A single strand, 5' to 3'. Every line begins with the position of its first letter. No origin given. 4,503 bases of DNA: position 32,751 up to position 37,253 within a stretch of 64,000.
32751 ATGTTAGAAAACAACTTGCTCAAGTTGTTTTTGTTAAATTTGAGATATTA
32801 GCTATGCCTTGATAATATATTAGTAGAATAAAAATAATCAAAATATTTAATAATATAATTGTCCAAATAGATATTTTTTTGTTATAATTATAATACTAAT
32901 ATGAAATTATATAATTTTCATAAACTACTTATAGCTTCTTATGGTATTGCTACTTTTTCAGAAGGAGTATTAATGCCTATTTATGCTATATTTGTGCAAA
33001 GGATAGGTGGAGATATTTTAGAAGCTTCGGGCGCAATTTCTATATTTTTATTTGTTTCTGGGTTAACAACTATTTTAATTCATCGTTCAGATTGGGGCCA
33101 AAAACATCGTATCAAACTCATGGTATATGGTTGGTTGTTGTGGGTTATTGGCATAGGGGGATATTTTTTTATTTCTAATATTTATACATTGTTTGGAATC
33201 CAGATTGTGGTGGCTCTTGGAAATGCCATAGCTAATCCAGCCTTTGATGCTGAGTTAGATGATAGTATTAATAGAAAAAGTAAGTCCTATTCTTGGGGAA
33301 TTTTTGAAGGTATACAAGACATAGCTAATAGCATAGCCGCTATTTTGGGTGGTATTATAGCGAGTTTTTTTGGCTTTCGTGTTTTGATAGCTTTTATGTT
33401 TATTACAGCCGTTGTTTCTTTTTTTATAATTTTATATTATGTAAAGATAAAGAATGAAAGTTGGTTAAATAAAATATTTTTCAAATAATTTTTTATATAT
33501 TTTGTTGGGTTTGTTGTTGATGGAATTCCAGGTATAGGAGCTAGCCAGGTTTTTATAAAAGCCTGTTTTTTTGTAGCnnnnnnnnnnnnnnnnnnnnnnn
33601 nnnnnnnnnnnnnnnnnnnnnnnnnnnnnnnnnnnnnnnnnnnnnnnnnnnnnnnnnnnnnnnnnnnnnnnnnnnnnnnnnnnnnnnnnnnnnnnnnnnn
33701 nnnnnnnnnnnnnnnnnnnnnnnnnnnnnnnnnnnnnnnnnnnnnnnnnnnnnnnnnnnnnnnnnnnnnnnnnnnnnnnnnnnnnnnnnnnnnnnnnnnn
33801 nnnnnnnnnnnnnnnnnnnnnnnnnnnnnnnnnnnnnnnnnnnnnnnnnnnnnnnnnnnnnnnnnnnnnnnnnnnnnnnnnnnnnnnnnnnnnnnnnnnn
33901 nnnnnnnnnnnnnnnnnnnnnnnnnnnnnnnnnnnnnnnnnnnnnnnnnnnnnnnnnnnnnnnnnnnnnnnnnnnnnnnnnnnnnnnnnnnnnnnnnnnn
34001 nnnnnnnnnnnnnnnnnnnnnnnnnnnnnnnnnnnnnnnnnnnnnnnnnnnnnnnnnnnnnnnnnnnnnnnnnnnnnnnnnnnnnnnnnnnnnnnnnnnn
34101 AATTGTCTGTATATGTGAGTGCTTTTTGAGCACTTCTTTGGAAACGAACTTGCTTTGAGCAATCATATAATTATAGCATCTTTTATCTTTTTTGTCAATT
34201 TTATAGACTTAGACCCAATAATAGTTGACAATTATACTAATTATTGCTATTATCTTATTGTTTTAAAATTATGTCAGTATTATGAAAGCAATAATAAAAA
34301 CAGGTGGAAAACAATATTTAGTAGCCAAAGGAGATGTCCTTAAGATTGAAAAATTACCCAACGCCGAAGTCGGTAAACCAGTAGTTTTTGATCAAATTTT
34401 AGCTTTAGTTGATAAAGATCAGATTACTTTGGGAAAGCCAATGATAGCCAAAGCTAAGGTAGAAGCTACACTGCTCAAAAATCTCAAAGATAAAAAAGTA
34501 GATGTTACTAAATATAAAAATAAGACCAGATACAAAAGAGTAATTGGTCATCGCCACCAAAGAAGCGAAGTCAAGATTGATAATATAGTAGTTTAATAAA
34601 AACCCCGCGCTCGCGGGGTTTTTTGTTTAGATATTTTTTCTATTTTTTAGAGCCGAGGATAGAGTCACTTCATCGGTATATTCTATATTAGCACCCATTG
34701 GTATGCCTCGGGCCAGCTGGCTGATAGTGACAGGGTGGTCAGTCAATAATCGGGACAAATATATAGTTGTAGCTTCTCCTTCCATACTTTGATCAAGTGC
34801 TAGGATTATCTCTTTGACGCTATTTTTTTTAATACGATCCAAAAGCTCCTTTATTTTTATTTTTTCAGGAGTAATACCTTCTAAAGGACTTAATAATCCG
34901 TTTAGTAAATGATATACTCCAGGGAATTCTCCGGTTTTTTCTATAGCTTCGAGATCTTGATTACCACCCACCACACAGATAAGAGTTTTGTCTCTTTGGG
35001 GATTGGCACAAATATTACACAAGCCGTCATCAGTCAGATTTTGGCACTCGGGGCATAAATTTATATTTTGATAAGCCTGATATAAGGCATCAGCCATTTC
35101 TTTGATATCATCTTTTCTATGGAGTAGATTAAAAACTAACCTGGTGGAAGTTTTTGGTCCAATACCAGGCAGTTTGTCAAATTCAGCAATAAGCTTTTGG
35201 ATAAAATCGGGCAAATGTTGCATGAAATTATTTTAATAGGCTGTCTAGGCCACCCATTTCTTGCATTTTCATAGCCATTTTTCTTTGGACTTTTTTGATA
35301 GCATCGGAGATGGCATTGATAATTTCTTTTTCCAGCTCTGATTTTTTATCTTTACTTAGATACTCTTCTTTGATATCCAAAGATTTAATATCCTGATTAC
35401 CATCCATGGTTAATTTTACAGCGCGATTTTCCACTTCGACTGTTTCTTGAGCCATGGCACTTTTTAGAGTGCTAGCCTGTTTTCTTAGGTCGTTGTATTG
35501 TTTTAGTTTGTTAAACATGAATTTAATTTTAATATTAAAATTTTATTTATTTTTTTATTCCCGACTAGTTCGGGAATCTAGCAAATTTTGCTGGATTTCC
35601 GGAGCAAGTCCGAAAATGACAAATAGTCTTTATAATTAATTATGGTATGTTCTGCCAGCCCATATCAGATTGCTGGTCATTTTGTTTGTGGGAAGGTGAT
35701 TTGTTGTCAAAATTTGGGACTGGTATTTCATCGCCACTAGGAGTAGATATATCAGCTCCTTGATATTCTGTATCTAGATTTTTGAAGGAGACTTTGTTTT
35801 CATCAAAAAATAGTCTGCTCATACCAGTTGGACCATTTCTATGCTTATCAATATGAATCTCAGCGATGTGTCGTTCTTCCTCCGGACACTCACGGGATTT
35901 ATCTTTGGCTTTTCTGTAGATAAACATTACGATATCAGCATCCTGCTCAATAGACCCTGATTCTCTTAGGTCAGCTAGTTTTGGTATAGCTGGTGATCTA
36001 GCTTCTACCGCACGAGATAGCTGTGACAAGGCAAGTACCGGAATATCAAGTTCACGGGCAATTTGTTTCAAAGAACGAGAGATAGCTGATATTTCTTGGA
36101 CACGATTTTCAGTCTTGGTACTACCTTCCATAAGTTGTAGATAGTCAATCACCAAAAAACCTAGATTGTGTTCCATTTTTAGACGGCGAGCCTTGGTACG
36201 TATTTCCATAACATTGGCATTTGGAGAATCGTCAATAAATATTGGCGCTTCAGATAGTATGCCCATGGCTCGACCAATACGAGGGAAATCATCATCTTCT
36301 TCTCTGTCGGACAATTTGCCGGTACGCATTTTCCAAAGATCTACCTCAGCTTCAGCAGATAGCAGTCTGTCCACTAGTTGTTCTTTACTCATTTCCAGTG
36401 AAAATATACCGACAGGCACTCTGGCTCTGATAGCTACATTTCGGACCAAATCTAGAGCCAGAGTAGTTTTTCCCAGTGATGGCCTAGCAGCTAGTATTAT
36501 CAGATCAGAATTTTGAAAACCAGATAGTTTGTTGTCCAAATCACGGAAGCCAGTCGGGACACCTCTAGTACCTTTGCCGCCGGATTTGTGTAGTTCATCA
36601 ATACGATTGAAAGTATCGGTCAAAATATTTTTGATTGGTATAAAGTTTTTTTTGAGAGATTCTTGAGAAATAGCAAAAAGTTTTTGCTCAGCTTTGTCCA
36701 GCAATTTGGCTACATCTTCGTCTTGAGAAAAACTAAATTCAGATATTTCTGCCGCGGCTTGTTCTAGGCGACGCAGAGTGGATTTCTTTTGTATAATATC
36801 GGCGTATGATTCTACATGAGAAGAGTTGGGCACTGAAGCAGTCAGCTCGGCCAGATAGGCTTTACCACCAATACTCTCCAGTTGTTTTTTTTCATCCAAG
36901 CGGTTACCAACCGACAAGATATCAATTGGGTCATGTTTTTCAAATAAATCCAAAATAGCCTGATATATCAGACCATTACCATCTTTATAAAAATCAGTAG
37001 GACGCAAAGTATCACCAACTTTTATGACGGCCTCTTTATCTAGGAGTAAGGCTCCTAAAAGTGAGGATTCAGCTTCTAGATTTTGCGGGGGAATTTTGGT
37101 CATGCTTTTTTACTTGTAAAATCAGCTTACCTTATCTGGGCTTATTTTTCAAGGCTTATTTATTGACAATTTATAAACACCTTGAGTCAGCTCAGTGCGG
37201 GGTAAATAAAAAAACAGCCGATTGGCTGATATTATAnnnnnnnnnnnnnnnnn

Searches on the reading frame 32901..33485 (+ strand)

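Call 89: search_protein_families(library=pfam, proteins=[window:32901-33485:+], max_evalue=0.00001)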
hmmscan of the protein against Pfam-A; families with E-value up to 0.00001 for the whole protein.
window:32901-33485:+ (195 aa): 1 family
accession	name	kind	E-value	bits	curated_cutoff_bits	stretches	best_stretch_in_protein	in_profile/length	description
PF07690.21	MFS_1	-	6.4e-17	61.9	33.4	1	11-182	2-173/347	Major Facilitator Superfamily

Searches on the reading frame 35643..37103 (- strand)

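Call 89: search_protein_families(library=pfam, proteins=[window:35643-37103:-], max_evalue=0.00001)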
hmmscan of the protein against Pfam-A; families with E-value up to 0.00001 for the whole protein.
window:35643-37103:- (487 aa): 3 families
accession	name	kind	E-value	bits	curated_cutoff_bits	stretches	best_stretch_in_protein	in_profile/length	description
PF03796.21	DnaB_C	-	8.7e-102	340.3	27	1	181-442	1-255/255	DnaB-like helicase C terminal domain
PF00772.26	DnaB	-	1.5e-32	112.1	23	1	5-105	2-102/103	DnaB-like helicase N terminal domain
PF13481.12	AAA_25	-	3.5e-15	56.6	27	1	198-362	32-190/195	AAA domain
